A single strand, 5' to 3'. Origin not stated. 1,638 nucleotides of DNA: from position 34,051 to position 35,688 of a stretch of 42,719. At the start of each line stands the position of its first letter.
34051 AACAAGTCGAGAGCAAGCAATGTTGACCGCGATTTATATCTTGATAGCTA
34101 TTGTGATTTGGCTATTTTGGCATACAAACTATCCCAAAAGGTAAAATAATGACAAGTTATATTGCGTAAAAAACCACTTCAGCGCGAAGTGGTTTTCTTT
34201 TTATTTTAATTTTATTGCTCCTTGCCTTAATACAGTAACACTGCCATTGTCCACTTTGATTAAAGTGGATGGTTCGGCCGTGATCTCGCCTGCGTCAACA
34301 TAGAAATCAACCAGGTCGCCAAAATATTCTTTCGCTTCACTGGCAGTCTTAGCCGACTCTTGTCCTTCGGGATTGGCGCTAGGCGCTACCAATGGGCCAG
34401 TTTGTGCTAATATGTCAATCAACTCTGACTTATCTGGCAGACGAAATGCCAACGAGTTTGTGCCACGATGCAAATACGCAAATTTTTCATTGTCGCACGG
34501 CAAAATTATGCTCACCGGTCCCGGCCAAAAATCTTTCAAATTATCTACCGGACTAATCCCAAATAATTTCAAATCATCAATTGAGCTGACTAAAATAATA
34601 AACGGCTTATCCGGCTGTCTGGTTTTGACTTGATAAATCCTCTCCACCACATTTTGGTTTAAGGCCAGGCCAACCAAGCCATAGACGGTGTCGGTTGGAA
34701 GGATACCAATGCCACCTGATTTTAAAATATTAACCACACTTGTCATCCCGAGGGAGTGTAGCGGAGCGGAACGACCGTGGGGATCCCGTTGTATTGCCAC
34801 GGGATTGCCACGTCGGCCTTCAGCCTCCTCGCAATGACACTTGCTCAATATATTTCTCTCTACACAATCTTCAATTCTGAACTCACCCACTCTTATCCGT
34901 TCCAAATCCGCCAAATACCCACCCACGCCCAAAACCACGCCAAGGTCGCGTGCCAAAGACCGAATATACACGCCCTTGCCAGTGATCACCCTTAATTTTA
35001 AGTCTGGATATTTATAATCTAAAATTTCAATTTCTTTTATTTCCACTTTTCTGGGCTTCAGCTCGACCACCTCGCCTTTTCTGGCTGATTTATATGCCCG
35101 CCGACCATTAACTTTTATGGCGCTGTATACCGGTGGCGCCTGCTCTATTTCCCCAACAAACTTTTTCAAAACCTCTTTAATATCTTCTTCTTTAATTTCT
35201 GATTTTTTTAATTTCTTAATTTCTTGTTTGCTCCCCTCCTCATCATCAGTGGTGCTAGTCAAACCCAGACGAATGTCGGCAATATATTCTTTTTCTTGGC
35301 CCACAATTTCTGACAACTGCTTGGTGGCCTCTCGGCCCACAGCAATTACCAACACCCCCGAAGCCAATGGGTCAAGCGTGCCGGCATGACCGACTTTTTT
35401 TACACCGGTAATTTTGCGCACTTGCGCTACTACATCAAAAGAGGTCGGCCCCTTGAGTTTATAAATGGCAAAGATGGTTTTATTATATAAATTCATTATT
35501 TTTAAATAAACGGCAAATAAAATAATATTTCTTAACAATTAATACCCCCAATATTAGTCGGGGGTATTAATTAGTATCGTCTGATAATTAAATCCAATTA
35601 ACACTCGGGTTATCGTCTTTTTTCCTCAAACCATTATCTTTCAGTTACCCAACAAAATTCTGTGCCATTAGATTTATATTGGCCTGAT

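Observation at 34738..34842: A palindromic element insertion appears to have welded truB and tsaC into one reading frame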

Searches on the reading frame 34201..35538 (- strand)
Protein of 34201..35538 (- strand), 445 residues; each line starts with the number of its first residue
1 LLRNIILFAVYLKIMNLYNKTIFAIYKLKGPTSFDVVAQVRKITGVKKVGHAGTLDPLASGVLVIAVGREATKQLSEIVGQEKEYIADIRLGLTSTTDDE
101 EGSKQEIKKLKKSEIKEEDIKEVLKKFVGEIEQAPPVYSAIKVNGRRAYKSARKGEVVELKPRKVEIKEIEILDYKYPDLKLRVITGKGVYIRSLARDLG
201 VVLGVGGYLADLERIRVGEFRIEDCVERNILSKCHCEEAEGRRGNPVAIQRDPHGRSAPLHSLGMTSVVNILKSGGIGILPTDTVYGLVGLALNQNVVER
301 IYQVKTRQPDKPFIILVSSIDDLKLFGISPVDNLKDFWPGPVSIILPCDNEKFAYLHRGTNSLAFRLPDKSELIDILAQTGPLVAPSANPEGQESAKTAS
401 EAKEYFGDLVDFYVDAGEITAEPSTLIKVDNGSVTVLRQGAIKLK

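Call 14: search_protein_families(library=pfam, proteins=[window:34201-35538:-], max_evalue=0.01)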
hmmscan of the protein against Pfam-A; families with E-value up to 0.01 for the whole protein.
window:34201-35538:- (445 aa): 4 families
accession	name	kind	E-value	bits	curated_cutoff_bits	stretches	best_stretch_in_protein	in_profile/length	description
PF01509.24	TruB_N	-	9.3e-52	175.8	27.3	1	41-192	1-149/149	TruB family pseudouridylate synthase (N terminal domain)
PF01300.24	Sua5_yciO_yrdC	-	2e-44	151.6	25.1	1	271-440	2-178/178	Telomere recombination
PF16198.10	TruB_C_2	-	2.5e-07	31.2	29.3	1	193-233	1-41/66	tRNA pseudouridylate synthase B C-terminal domain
PF00849.27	PseudoU_synth_2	-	8.4e-06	26.5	26.8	1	38-146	28-99/152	RNA pseudouridylate synthase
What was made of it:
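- Checked: Pfam finds TruB_N at 41-192, TruB_C_2 at 193-233 and Sua5_yciO_yrdC at 271-440 (call 14).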

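Call 17: find_homologous_proteins(query=window:34201-35538:-, max_evalue=1e-10)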
Query window:34201-35538:- (445 aa): 7095 proteins with E <= 1e-10 among 8000 candidates; the best 120 are listed.
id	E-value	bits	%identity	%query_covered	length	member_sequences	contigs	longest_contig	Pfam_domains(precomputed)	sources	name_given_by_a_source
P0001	1.5e-276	935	99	97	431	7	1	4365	PF01509.24,PF01300.25,PF00849.28,PF16198.11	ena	-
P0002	1.6e-147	510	58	96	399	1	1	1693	PF01509.24,PF01300.25,PF00849.28,PF16198.11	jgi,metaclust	metaclust:\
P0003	1.5e-146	507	57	96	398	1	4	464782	PF01509.24,PF01300.25,PF16198.11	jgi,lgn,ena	jgi:tRNA pseudouridine55 synthase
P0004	5.7e-143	495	55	94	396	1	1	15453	PF01509.24,PF01300.25,PF16198.11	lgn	-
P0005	1.4e-141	490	55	95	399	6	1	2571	PF01509.24,PF01300.25,PF16198.11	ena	-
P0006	6.8e-141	488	56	96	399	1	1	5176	PF01509.24,PF01300.25,PF16198.11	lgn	-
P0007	5.0e-140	485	56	95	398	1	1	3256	PF01509.24,PF01300.25,PF16198.11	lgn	-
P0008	5.0e-140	485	55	95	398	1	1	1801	PF01509.24,PF01300.25,PF16198.11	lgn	-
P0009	5.6e-140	485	55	95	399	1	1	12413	PF01509.24,PF01300.25,PF16198.11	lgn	-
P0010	1.4e-139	484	56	95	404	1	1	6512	PF01509.24,PF01300.25,PF16198.11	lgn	-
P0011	3.8e-139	482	55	97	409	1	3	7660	PF01509.24,PF01300.25,PF16198.11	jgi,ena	-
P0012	5.9e-137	475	54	95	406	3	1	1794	PF01509.24,PF01300.25,PF16198.11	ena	-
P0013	4.0e-136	472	54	95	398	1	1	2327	PF01509.24,PF01300.25,PF16198.11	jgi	-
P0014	5.7e-136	472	54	95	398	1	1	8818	PF01509.24,PF01300.25,PF16198.11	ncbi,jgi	ncbi:MAG: tRNA pseudouridine(55) synthase TruB [Patescibacteria group bacterium]|jgi:tRNA pseudourid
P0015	8.7e-136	471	54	96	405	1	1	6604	PF01509.24,PF01300.25,PF16198.11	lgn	-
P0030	1.6e-81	292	65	48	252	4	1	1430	PF01509.24,PF16198.11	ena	-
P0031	3.1e-77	278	65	46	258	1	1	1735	PF01509.24,PF16198.11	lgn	-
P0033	4.5e-73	265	60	47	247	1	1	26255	PF01509.24,PF16198.11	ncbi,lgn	-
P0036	3.1e-72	262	61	48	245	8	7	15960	PF01509.24,PF16198.11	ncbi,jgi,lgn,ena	-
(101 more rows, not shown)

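Call 20: find_related_loci(query=window:34201-35538:-, collection=genome_contigs, flank=10000)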
Query window:34201-35538:- (445 aa) in genome_contigs; peptide patterns used: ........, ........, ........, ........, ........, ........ (x = any residue, [..] = any of these).
431 stretches matched a pattern; 39 encode a relative of the query (tblastn E <= 1e-3); 39 distinct loci.
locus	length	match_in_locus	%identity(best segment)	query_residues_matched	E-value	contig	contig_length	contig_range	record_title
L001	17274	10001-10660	60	3-225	1e-74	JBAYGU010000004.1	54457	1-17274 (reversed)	MAG: Candidatus Buchananbacteria bacterium isolate SO_2016_GW1_132 scaffold01194_OW334_2016, whole genome shotgun sequen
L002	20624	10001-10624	61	17-227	2e-71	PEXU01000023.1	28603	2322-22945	MAG: Candidatus Kerfeldbacteria bacterium CG08_land_8_20_14_0_20_40_16 CG08_land_8_20_14_0.20_scaffold_437_c, whole geno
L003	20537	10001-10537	57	266-440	6e-64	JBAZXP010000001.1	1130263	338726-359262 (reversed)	MAG: Microgenomates group bacterium isolate SO_2017_GW1_59 NODE_11_length_1130263_cov_5.408407_OW334_2017, whole genome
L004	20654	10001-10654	48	234-444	6e-59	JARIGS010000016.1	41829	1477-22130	MAG: Candidatus Nomurabacteria bacterium isolate CullarsAll.DT.37 k141_112562, whole genome shotgun sequence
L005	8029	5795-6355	53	258-439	2e-58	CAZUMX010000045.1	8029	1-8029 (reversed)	MAG TPA_asm: uncultured Candidatus Saccharibacteria bacterium isolate SRP278252_co2_168 genome assembly, contig: NODE_19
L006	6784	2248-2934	48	220-438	1e-57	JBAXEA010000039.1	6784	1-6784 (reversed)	MAG: bacterium isolate ELA233 MAG233_39, whole genome shotgun sequence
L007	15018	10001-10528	57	268-438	2e-57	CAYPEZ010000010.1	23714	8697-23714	MAG TPA_asm: uncultured Candidatus Saccharibacteria bacterium isolate SRP257259_co1_388 genome assembly, contig: NODE_24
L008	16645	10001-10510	57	265-429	1e-55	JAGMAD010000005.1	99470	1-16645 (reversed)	MAG: Candidatus Parcubacteria bacterium isolate RS_14_22 ZL355.bin.22.fa_5, whole genome shotgun sequence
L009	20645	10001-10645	47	234-444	2e-55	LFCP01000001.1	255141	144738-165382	MAG: Parcubacteria bacterium C7867-006 C7867_00050, whole genome shotgun sequence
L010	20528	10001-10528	54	272-443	2e-55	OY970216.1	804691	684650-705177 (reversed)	MAG: uncultured bacterium isolate MFD03726.bin.1.29 genome assembly, chromosome: 1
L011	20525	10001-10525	52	268-438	8e-54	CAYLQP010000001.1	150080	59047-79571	MAG TPA_asm: uncultured Candidatus Saccharibacteria bacterium isolate SRP286056_co1_749 genome assembly, contig: NODE_68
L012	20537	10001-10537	52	270-445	2e-53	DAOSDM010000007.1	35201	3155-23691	MAG TPA_asm: Candidatus Pacearchaeota archaeon isolate AMR_MDS_1831 NODE_616_length_35201_cov_16.492460, whole genome sh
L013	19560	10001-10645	50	15-226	7e-53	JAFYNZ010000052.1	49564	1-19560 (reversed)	MAG: Muribaculaceae bacterium isolate RGIG7264 Water_buffalos_Cecum-4__c597524, whole genome shotgun sequence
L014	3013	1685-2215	50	268-439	1e-52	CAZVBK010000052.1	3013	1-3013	MAG TPA_asm: uncultured Candidatus Saccharibacteria bacterium isolate SRP286056_co1_117 genome assembly, contig: NODE_55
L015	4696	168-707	51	269-444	2e-52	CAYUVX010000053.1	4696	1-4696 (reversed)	MAG TPA_asm: uncultured Candidatus Saccharibacteria bacterium isolate SRP178699_co1_528 genome assembly, contig: NODE_27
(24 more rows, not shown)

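Call 25: find_encoding_contigs(protein=P0001, flank=10000, max_places=6)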
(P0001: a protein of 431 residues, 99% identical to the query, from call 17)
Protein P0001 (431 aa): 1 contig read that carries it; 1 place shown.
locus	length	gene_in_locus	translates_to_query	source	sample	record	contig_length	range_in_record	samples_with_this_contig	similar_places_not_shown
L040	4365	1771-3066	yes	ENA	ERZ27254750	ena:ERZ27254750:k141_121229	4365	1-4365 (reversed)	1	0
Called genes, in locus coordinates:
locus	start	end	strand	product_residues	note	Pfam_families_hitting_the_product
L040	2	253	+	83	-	?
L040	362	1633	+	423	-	PF13385:Laminin_G_3, PF00404:Dockerin_1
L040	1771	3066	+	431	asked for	PF00849:PseudoU_synth_2 (faint), PF01509:TruB_N, PF16198:TruB_C_2 (weak), PF01300:Sua5_yciO_yrdC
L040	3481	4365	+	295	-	?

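Call 26: find_encoding_contigs(protein=P0002, flank=5000, max_places=3)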
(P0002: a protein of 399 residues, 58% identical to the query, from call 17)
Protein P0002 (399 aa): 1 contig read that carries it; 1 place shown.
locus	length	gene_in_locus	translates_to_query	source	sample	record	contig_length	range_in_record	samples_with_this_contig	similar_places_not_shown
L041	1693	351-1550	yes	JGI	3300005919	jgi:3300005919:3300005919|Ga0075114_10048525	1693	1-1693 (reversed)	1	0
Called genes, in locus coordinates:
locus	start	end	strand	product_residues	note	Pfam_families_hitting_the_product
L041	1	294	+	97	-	?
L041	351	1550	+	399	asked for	PF00849:PseudoU_synth_2 (faint), PF01509:TruB_N, PF16198:TruB_C_2, PF01300:Sua5_yciO_yrdC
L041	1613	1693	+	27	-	?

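Call 27: find_encoding_contigs(protein=P0003, flank=10000, max_places=3)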
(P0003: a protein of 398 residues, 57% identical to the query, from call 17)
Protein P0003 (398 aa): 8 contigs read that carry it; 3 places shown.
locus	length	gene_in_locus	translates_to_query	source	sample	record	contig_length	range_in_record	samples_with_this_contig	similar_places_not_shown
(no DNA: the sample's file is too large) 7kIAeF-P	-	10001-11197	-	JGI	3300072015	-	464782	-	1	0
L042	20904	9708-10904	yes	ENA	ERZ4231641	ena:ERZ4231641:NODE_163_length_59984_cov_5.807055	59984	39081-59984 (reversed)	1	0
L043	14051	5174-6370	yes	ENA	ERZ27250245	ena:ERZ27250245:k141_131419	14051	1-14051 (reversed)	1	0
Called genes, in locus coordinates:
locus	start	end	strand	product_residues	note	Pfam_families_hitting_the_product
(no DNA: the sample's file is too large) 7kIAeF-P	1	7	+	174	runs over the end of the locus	-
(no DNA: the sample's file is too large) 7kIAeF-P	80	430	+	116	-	-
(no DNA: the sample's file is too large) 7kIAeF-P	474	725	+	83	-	PF05768:Glrx-like (weak), PF00462:Glutaredoxin, PF13417:GST_N_3 (weak)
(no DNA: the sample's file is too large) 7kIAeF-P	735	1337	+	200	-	PF00081:Sod_Fe_N, PF02777:Sod_Fe_C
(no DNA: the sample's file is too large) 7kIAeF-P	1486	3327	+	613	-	PF00270:DEAD (weak), PF04851:ResIII, PF17757:UvrB_inter, PF27431:UvrB_3rd, PF00271:Helicase_C, PF12344:UvrB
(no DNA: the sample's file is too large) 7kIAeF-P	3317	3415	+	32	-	-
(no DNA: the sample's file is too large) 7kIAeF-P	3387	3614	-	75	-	-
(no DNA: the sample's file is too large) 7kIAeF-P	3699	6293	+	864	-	PF00005:ABC_tran (faint), PF02463:SMC_N (faint), PF03193:RsgA_GTPase (faint), PF13304:AAA_21 (faint), PF13555:AAA_29 (faint), PF20703:nSTAND1 (faint), PF17760:UvrA_inter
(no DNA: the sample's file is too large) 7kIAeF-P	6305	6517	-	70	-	-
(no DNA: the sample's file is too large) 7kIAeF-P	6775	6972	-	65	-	-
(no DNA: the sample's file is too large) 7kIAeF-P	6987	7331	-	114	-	-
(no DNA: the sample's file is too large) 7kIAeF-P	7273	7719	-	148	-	-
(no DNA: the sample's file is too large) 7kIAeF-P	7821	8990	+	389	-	PF01541:GIY-YIG, PF27096:UvrC_M, PF08459:UvrC_RNaseH_dom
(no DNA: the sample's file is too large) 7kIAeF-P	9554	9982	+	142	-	PF00692:dUTPase, PF22769:DCD (faint)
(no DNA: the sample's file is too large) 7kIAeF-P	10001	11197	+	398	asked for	PF01509:TruB_N, PF16198:TruB_C_2, PF01300:Sua5_yciO_yrdC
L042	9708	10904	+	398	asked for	PF01509:TruB_N, PF16198:TruB_C_2, PF01300:Sua5_yciO_yrdC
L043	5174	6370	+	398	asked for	PF01509:TruB_N, PF16198:TruB_C_2, PF01300:Sua5_yciO_yrdC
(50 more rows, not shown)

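Call 30: find_encoding_contigs(protein=P0030, flank=5000, max_places=4)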
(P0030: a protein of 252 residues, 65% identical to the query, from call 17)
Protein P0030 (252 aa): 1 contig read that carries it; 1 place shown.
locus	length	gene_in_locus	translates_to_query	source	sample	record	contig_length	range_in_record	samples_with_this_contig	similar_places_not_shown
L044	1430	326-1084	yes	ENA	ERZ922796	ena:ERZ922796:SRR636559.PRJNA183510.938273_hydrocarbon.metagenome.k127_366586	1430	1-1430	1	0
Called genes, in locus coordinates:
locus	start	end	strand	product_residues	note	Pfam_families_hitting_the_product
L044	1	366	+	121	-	?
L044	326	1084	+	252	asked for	PF01509:TruB_N, PF16198:TruB_C_2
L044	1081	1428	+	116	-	?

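Call 31: find_encoding_contigs(protein=P0031, flank=5000, max_places=4)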
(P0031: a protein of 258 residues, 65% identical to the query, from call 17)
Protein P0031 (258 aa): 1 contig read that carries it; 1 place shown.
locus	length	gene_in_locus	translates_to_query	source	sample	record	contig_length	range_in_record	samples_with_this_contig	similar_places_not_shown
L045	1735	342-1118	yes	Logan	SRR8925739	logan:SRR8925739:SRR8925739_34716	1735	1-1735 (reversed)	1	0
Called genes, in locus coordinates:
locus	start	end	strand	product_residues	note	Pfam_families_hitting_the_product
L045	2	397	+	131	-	?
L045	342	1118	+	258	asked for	PF01509:TruB_N, PF16198:TruB_C_2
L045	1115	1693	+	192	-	PF01300:Sua5_yciO_yrdC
